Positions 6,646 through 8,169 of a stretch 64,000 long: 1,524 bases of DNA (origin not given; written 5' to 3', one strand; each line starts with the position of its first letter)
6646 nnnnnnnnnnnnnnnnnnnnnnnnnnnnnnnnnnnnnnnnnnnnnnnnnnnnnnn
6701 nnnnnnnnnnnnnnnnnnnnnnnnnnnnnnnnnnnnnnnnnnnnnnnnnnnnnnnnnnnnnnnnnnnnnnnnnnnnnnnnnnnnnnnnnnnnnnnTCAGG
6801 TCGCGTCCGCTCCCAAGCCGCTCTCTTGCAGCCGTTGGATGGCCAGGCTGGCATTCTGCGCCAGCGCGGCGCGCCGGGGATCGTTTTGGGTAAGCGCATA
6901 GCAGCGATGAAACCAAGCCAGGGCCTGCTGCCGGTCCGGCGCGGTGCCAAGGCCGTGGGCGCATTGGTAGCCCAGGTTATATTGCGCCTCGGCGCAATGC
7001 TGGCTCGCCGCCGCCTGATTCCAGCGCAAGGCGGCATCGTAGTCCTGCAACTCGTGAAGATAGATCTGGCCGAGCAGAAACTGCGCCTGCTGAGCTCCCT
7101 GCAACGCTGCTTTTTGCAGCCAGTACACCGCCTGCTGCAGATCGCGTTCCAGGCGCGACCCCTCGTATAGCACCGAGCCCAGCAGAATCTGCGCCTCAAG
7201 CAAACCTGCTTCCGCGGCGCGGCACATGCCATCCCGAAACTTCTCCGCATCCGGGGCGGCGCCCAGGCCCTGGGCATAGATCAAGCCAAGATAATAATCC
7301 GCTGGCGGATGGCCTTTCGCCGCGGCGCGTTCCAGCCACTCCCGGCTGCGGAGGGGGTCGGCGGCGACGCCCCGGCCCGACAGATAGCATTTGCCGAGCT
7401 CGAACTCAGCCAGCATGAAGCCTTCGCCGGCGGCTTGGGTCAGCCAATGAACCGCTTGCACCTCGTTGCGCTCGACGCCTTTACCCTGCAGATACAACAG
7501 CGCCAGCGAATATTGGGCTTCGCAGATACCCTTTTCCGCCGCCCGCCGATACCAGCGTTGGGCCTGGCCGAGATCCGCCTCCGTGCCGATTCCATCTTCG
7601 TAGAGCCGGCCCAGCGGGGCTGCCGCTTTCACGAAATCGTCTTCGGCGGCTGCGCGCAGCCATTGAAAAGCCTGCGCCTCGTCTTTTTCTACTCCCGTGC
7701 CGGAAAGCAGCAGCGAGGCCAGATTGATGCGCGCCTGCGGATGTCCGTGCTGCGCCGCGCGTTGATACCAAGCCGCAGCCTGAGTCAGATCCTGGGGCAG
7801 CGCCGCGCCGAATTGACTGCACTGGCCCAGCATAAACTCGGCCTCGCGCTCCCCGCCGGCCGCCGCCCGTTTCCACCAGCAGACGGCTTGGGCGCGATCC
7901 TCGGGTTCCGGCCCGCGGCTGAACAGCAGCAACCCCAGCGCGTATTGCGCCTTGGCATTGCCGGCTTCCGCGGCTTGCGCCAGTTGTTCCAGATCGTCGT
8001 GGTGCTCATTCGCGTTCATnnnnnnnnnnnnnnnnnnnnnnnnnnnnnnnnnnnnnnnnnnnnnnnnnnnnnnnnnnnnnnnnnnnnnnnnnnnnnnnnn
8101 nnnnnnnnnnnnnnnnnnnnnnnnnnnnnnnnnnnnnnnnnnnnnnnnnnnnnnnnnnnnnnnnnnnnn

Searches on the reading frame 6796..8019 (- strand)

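Call 3: search_protein_families(library=pfam, proteins=[window:6796-8019:-], max_evalue=0.1)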
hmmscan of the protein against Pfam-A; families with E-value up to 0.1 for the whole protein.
window:6796-8019:- (407 aa): 3 families
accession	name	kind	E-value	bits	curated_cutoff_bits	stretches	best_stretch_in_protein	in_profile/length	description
PF08238.18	Sel1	-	5.5e-64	210.8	30.7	8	167-200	2-35/36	Sel1 repeat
PF23310.1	TPR_27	-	9.8e-15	54.6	27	1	5-46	44-85/110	Plant tetratrico peptide repeats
PF12002.13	MgsA_C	-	0.091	13.1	27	0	69-115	35-81/167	MgsA AAA+ ATPase C terminal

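Call 64: search_protein_families(library=padloc, proteins=[window:6796-8019:-], max_evalue=0.01)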
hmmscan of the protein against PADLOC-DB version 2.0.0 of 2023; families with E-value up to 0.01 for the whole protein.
window:6796-8019:- (407 aa): 1 family
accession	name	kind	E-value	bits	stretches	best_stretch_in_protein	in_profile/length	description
PDLC00284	PtuA1|PtuA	-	0.00016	18.6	0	159-198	14-53/545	AAA ATPase domain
